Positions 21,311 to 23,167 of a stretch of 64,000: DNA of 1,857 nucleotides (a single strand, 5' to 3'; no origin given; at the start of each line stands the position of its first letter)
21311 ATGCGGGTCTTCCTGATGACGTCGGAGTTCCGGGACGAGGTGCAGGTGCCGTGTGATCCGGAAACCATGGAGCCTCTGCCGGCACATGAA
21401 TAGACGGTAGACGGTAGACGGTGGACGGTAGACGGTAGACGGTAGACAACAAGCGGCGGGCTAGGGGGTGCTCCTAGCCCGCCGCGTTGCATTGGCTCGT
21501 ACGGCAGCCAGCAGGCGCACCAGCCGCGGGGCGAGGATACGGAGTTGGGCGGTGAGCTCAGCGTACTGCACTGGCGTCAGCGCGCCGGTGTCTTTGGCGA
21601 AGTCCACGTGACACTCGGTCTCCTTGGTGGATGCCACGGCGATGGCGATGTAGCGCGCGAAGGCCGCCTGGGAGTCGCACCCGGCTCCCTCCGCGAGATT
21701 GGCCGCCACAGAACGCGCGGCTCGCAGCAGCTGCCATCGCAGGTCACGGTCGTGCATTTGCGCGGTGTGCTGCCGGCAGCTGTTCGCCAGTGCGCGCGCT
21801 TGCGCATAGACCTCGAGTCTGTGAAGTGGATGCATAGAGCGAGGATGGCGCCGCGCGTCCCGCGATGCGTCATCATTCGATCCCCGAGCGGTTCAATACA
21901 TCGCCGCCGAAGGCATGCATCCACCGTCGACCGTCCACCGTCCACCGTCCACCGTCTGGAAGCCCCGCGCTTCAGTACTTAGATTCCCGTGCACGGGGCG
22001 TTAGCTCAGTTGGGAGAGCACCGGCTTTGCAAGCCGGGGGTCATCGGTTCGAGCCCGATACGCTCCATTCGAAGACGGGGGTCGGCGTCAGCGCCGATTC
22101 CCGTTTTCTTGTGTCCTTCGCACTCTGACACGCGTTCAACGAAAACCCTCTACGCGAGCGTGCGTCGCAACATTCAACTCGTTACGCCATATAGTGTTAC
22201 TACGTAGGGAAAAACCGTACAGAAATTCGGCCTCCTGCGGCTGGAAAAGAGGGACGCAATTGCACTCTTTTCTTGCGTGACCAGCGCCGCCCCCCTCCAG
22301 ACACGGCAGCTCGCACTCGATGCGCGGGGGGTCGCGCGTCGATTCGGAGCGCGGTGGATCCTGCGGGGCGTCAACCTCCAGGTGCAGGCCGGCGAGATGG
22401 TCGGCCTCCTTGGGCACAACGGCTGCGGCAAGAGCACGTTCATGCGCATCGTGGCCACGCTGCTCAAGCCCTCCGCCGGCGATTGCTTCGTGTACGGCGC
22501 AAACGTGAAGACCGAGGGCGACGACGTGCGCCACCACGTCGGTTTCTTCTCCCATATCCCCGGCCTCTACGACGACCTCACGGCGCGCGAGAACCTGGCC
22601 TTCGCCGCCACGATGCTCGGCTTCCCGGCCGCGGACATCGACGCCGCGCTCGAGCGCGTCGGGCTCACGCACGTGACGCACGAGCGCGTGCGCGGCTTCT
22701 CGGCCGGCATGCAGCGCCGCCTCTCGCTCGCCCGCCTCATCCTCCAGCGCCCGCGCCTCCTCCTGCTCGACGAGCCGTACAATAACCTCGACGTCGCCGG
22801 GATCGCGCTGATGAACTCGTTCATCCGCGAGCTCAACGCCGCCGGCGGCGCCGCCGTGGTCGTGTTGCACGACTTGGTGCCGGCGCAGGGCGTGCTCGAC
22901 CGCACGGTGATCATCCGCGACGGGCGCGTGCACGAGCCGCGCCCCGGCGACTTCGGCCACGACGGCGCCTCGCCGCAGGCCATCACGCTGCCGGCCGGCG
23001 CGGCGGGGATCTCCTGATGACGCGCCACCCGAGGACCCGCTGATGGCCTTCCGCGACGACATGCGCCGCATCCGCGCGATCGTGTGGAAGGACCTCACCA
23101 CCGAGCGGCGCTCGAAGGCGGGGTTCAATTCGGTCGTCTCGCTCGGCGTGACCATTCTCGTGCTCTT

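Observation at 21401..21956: A four-helix-bundle (23S-IVS-type) gene sits in the 'loop' of a giant stem built from inverted 7-bp repeat arrays, between actF and tRNA-Ala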

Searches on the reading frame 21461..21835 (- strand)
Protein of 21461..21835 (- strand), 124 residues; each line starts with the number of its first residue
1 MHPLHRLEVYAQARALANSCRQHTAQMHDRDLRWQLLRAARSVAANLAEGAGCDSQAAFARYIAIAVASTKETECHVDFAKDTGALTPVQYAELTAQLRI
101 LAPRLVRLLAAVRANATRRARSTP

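Call 7: search_protein_families(library=pfam, proteins=[window:21461-21835:-], max_evalue=0.01)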
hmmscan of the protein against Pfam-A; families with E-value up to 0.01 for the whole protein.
window:21461-21835:- (124 aa): 1 family
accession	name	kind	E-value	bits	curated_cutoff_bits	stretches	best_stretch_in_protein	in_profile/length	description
PF05635.17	23S_rRNA_IVP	-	4e-20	72.5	33.8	1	6-103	2-102/106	23S rRNA-intervening sequence protein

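Call 8: search_protein_families(library=ncbifam, proteins=[window:21461-21835:-], max_evalue=0.01)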
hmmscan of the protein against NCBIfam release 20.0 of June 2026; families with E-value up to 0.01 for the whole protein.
window:21461-21835:- (124 aa): 3 families
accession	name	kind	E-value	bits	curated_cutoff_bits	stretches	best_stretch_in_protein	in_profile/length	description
TIGR02436.1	TIGR02436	subfamily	1.4e-18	67.1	24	1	9-110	1-106/109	four helix bundle protein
NF008912.0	PRK12275.1-6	subfamily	6.6e-13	48.7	124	1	5-110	4-109/117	hypothetical protein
NF008911.0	PRK12275.1-2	subfamily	1.5e-11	44.9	137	1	6-103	6-106/118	hypothetical protein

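Call 12: find_encoding_contigs(protein=window:21461-21835:-, flank=10000, max_places=10)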
Protein window:21461-21835:- (124 aa): 1 contig read that carries it; 1 place shown.
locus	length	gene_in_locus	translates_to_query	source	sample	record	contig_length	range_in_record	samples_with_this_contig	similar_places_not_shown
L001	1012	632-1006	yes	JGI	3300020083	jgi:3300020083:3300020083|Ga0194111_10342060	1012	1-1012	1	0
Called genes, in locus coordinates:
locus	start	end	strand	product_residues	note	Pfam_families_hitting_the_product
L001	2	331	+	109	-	?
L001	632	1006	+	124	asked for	PF05635:23S_rRNA_IVP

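Call 39: find_homologous_proteins(query=window:21461-21835:-, max_evalue=0.00001)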
Query window:21461-21835:- (124 aa): 37 proteins with E <= 0.00001 among 189 candidates.
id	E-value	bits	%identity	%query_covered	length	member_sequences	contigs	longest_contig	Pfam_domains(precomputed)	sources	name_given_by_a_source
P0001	8.2e-54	198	79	98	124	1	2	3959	PF05635.18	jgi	jgi:four helix bundle protein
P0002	5.5e-53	196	80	98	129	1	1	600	PF05635.18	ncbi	-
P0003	7.1e-53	195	79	88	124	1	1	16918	PF05635.18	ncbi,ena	-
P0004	6.3e-48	179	72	100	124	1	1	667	PF05635.18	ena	-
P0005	1.6e-47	178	72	100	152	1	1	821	PF05635.18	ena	-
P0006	3.1e-47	177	72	100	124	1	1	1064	PF05635.18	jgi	jgi:four helix bundle protein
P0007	3.3e-47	177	70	100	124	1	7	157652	PF05635.18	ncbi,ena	-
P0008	1.2e-46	175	70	100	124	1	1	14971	PF05635.18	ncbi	-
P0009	1.0e-44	169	69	100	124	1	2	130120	PF05635.18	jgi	jgi:four helix bundle protein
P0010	2.6e-42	161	100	66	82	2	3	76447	PF05635.18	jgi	-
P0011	4.5e-42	161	65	100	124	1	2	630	PF05635.18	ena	-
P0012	1.6e-40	156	65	100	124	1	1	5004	PF05635.18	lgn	-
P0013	1.9e-40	155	64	87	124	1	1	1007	PF05635.18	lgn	-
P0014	3.3e-40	155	64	100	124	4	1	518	PF05635.18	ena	-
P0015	4.7e-40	154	64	100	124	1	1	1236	PF05635.18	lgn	-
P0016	4.8e-39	151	65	100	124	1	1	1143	PF05635.18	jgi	jgi:four helix bundle protein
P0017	1.5e-38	149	63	100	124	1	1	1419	PF05635.18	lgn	-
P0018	1.4e-37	146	62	100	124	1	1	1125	PF05635.18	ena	-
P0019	8.3e-37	144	63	100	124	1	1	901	PF05635.18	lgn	-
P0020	1.1e-36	143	63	100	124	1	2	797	PF05635.18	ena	-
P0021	1.4e-36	143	61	100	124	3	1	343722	PF05635.18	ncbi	ncbi:MAG: four helix bundle protein [Gemmatimonadaceae bacterium]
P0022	9.4e-36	140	63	97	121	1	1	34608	PF05635.18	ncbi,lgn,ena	-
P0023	1.2e-34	137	63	98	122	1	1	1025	PF05635.18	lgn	-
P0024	1.4e-34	137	61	100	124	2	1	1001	PF05635.18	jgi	jgi:four helix bundle protein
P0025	1.8e-34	136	59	98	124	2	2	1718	PF05635.18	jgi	jgi:four helix bundle protein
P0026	2.1e-34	136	62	99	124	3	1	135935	PF05635.18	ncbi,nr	ncbi:MAG: hypothetical protein C0497_01125 [Gemmatimonas sp.]|nr:hypothetical protein [Gemmatimonas 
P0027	2.7e-34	136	59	99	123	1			PF05635.18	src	-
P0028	1.1e-32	130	60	100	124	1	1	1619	PF05635.18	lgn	-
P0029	3.0e-32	129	64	85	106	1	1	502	PF05635.18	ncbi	-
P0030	3.1e-32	129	58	100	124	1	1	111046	PF05635.18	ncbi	-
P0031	5.2e-32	128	58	100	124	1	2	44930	PF05635.18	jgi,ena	-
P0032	1.3e-31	127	61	96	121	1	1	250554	PF05635.18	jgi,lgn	jgi:four helix bundle protein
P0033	1.5e-31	127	62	96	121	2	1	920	PF05635.18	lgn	-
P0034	1.6e-30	123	61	96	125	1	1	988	PF05635.18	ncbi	-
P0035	2.9e-30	123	58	96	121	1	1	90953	PF05635.18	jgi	-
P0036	3.5e-30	122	60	96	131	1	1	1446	PF05635.18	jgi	jgi:four helix bundle protein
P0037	2.0e-26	110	52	98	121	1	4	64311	PF05635.18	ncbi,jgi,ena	-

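Call 40: find_encoding_contigs(protein=P0037, flank=10000, max_places=4)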
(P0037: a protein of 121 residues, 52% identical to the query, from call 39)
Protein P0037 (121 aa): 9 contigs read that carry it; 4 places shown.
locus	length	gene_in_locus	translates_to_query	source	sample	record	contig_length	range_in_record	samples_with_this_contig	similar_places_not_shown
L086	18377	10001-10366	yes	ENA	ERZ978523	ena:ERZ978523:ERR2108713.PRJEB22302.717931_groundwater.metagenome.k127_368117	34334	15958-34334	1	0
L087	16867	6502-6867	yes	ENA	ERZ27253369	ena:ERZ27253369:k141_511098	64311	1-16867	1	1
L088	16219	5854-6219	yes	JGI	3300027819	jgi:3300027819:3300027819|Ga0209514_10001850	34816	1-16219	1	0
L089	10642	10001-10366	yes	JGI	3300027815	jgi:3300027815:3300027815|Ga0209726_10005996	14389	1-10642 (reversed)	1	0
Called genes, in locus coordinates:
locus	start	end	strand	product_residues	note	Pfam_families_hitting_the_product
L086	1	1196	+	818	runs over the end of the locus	PF11854:MtrB_PioB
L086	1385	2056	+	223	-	PF00072:Response_reg, PF00486:Trans_reg_C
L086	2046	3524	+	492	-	PF26769:HAMP_PhoQ (weak), PF00512:HisKA, PF02518:HATPase_c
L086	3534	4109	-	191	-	PF03918:CcmH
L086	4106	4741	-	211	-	PF00578:AhpC-TSA, PF08534:Redoxin, PF13098:Thioredoxin_2 (weak), PF13905:Thioredoxin_8 (weak)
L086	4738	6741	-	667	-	PF01578:Cytochrom_C_asm, PF16327:CcmF_C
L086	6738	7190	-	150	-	PF03100:CcmE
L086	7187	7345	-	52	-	-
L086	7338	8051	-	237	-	PF01578:Cytochrom_C_asm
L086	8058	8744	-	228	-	PF01061:ABC2_membrane, PF03379:CcmB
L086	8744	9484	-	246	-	PF00005:ABC_tran, PF13304:AAA_21 (faint)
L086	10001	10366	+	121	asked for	PF05635:23S_rRNA_IVP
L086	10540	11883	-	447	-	-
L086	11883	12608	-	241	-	PF13442:Cytochrome_CBB3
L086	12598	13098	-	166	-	PF11821:ActD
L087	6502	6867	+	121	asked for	PF05635:23S_rRNA_IVP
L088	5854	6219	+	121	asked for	PF05635:23S_rRNA_IVP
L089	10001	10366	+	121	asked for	PF05635:23S_rRNA_IVP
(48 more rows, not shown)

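Call 41: find_encoding_contigs(protein=P0035, flank=10000, max_places=3)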
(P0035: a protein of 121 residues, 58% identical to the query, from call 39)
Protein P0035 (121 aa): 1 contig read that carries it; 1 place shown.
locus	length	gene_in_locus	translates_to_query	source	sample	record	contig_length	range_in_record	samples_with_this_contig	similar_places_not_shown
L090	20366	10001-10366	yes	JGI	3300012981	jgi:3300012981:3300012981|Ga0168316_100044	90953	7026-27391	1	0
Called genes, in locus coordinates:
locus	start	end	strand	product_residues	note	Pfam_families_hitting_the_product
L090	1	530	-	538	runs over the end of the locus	PF00989:PAS (weak), PF08448:PAS_4, PF00512:HisKA, PF02518:HATPase_c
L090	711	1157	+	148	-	PF27746:Small_heat_shock_put, PF00011:HSP20, PF17886:ArsA_HSP20 (weak)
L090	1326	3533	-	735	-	PF22422:MGH1-like_GH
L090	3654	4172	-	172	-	PF03918:CcmH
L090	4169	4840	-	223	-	PF00578:AhpC-TSA, PF08534:Redoxin, PF13098:Thioredoxin_2 (weak), PF13905:Thioredoxin_8 (weak)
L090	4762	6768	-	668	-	PF01578:Cytochrom_C_asm, PF16327:CcmF_C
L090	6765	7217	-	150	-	PF03100:CcmE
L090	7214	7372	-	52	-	-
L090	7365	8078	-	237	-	PF01578:Cytochrom_C_asm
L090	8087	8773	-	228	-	PF01061:ABC2_membrane, PF03379:CcmB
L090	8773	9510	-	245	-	PF00005:ABC_tran, PF13304:AAA_21 (faint)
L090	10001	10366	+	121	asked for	PF05635:23S_rRNA_IVP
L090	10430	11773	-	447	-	-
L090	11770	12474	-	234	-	PF00034:Cytochrom_C (weak), PF13442:Cytochrome_CBB3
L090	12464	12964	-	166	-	PF11821:ActD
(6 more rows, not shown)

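Call 42: find_encoding_contigs(protein=P0032, flank=10000, max_places=3)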
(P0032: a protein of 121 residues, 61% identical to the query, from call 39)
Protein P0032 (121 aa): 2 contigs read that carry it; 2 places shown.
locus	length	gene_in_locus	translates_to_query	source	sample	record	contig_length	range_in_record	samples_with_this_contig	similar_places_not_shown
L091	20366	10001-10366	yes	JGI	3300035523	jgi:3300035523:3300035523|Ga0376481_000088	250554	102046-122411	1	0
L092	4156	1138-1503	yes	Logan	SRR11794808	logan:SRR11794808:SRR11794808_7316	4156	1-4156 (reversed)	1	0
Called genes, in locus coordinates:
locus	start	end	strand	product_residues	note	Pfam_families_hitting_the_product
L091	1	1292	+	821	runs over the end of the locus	PF11854:MtrB_PioB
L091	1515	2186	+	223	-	PF00072:Response_reg, PF00486:Trans_reg_C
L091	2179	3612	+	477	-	PF00512:HisKA, PF13581:HATPase_c_2 (weak), PF02518:HATPase_c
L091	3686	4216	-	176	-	PF03918:CcmH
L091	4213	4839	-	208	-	PF00578:AhpC-TSA, PF08534:Redoxin, PF13098:Thioredoxin_2, PF00085:Thioredoxin (faint), PF13905:Thioredoxin_8 (weak)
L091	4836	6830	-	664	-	PF01578:Cytochrom_C_asm, PF16327:CcmF_C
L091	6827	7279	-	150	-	PF03100:CcmE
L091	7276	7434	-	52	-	-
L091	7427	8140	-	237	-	PF01578:Cytochrom_C_asm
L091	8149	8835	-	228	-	PF03379:CcmB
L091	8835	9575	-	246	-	PF00005:ABC_tran, PF13304:AAA_21 (faint)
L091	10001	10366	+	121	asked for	PF05635:23S_rRNA_IVP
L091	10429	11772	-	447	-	-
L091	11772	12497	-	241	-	PF13442:Cytochrome_CBB3, PF00034:Cytochrom_C (weak)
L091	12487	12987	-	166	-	PF11821:ActD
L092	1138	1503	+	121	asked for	PF05635:23S_rRNA_IVP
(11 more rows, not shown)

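Call 46: search_dna_similar(query=window:21461-21835:-, collection=plasmids, mode=protein, max_evalue=0.001, max_rows=40)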
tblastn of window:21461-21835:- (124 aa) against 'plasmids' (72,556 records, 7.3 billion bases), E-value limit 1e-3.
No match.

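Call 47: search_solved_structures(query=window:21461-21835:-, max_evalue=1, show_alignments=3)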
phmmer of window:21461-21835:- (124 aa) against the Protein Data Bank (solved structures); distinct sequences matched with E-value up to 1: 2.
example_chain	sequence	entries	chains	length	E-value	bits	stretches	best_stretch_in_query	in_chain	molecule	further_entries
2gsc_A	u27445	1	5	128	1.4e-05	28.7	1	3-114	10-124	Putative uncharacterized protein XCC0516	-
2rld_A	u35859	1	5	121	0.0027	21.3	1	32-104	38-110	Uncharacterized protein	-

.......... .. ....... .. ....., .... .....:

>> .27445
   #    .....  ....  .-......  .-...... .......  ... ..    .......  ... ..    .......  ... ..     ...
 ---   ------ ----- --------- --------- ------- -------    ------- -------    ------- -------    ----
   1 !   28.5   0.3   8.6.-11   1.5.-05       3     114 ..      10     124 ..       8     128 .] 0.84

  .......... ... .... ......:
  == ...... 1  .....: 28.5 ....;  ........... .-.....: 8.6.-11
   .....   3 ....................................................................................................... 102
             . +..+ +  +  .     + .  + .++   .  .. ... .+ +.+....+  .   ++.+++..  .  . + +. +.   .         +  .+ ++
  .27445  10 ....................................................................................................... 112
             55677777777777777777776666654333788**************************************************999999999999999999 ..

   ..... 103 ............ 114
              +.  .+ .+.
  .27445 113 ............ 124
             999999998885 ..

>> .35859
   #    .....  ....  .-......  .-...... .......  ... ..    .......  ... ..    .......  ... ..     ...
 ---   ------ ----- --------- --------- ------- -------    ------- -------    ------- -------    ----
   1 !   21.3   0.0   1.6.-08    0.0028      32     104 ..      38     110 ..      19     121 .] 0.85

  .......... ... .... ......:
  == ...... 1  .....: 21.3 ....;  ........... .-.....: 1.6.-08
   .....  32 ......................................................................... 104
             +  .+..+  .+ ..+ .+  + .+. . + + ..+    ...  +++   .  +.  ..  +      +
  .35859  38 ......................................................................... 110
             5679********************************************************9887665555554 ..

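Call 88: find_related_loci(query=A2, collection=metagenome_contigs, flank=2500)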
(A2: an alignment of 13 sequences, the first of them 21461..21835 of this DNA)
Query A2 (124 aa) in metagenome_contigs; peptide patterns used: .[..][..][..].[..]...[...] (x = any residue, [..] = any of these).
600 stretches matched a pattern (row limit reached: there are more); 258 encode a relative of the query (tblastn E <= 1e-3); the best 80 are kept; 80 distinct loci.
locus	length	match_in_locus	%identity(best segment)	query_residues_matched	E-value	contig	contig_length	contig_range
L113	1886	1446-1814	35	1-124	2e-14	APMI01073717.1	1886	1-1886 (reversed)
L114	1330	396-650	39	29-113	1e-13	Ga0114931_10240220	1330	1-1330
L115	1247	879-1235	33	1-124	8e-13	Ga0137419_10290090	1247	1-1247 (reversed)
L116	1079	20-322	35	1-98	6e-12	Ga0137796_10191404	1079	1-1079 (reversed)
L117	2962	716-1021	36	1-99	1e-11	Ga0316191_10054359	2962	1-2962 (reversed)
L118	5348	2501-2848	33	7-119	1e-11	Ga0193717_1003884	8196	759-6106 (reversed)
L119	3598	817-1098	34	7-97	2e-10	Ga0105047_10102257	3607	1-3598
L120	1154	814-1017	46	30-94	1e-10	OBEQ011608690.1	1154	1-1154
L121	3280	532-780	40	35-120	3e-10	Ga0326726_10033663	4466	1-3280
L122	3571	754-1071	35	7-108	2e-10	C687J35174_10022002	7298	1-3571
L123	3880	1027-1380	31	1-115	4e-10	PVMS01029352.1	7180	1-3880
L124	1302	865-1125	33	1-84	3e-10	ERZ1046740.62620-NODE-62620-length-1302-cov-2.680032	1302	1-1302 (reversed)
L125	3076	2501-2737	38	35-113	5e-10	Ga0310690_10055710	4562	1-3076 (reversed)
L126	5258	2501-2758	38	35-124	4e-10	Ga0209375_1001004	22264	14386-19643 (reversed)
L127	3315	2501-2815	33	7-112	6e-10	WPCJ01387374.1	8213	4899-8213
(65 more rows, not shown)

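Call 91: predict_structure(protein=window:21461-21835:-)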
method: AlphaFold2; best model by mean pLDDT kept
length: 124 residues; sequences in the alignment: 1
mean_pLDDT: 91.9   pTM: 0.83
mean pLDDT of the five models: 91.9, 52.3, 49.8, 48.6, 48.3
residues with pLDDT >= 90: 97; 70-90: 21; 50-70: 5; < 50: 1
segments of 3 or more residues with pLDDT < 50: none
pLDDT, mean of each block of 10 residues (from residue 1): 75 96 95 96 94 89 96 97 96 97 94 86 67
secondary structure, 60 per line:
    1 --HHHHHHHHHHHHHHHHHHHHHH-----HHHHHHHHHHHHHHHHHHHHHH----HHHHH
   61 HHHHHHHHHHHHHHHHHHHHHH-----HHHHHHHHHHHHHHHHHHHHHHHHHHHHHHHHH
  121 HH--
elements in order: H3-24 H30-51 H56-82 H88-122

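Call 95: fold_search(model_id=the predicted structure, library=pdb)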
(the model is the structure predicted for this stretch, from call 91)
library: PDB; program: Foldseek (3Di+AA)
matches with E <= 10: 549; with E <= 0.001: 9
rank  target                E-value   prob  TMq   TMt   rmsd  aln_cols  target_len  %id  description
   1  2gsc_D                1.7e-05  1.00  0.83  0.89   2.3       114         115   27  Crystal Structure of the Conserved Hypothetical Cytosolic Protein Xcc0516 from Xanthomonas campestris (released 2006-10-03)
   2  2gsc_E                2.2e-05  1.00  0.79  0.87   1.1       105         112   26  Crystal Structure of the Conserved Hypothetical Cytosolic Protein Xcc0516 from Xanthomonas campestris (released 2006-10-03)
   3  2gsc_B                2.4e-05  1.00  0.83  0.88   2.6       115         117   27  Crystal Structure of the Conserved Hypothetical Cytosolic Protein Xcc0516 from Xanthomonas campestris (released 2006-10-03)
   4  2gsc_C                6.4e-05  1.00  0.76  0.85   1.5       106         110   26  Crystal Structure of the Conserved Hypothetical Cytosolic Protein Xcc0516 from Xanthomonas campestris (released 2006-10-03)
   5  2gsc_A                7.5e-05  1.00  0.78  0.86   1.4       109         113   27  Crystal Structure of the Conserved Hypothetical Cytosolic Protein Xcc0516 from Xanthomonas campestris (released 2006-10-03)
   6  2rld_B                2.6e-04  1.00  0.78  0.85   2.2       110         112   20  CRYSTAL STRUCTURE OF A PROTEIN WITH UNKNOWN FUNCTION FROM S23 RIBOSOMAL PROTEIN FAMILY (BT_0352) FROM BACTEROIDES THET (released 2007-10-30)
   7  2rld_C                3.1e-04  1.00  0.79  0.84   2.6       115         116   20  CRYSTAL STRUCTURE OF A PROTEIN WITH UNKNOWN FUNCTION FROM S23 RIBOSOMAL PROTEIN FAMILY (BT_0352) FROM BACTEROIDES THET (released 2007-10-30)
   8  2rld_E                4.8e-04  1.00  0.64  0.71   3.9       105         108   22  CRYSTAL STRUCTURE OF A PROTEIN WITH UNKNOWN FUNCTION FROM S23 RIBOSOMAL PROTEIN FAMILY (BT_0352) FROM BACTEROIDES THET (released 2007-10-30)
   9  2rld_A                7.0e-04  1.00  0.76  0.82   2.6       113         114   19  CRYSTAL STRUCTURE OF A PROTEIN WITH UNKNOWN FUNCTION FROM S23 RIBOSOMAL PROTEIN FAMILY (BT_0352) FROM BACTEROIDES THET (released 2007-10-30)
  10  2rld_D                2.1e-03  1.00  0.73  0.83   2.3       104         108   21  CRYSTAL STRUCTURE OF A PROTEIN WITH UNKNOWN FUNCTION FROM S23 RIBOSOMAL PROTEIN FAMILY (BT_0352) FROM BACTEROIDES THET (released 2007-10-30)
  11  1wvt_A                1.1e-01  0.63  0.33  0.29  17.3       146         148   12  Crystal structure of uncharacterized protein ST2180 from Sulfolobus tokodaii (released 2006-01-03)
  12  8ub7_E                1.3e-01  1.00  0.74  0.83   1.9       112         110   11  Diversity-generating retroelement (DGR) ribonucleoprotein reverse transcriptase - Active state (N-occupied) (released 2024-10-23)
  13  4dwl_D                1.3e-01  1.00  0.73  0.84   1.9       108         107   11  Avd molecule from Bordetella bacteriophage DGR (released 2013-02-27)
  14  1u89_MODEL_1_A        2.2e-01  0.99  0.67  0.61   3.6       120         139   13  Solution structure of VBS2 fragment of talin (released 2005-01-18)
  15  4dwl_E                2.3e-01  1.00  0.73  0.82   2.0       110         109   12  Avd molecule from Bordetella bacteriophage DGR (released 2013-02-27)
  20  4dwl_B                3.2e-01  1.00  0.72  0.80   2.3       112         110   11  Avd molecule from Bordetella bacteriophage DGR (released 2013-02-27)
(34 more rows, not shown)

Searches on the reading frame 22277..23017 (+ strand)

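Call 7: search_protein_families(library=pfam, proteins=[window:22277-23017:+], max_evalue=0.01)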
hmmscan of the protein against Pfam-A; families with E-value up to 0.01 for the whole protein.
window:22277-23017:+ (246 aa): 4 families
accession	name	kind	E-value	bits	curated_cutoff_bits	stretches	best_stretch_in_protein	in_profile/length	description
PF00005.33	ABC_tran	-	3.9e-32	112.2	25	1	29-169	1-137/137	ABC transporter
PF13304.12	AAA_21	-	1.5e-08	35.6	27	1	127-191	224-288/304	AAA domain, putative AbiEii toxin, Type IV TA system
PF13191.12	AAA_16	-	0.00041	21.3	32.6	1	38-188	21-161/167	AAA ATPase domain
PF13555.12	AAA_29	-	0.0067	16.6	27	0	34-67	17-50/61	P-loop containing region of AAA domain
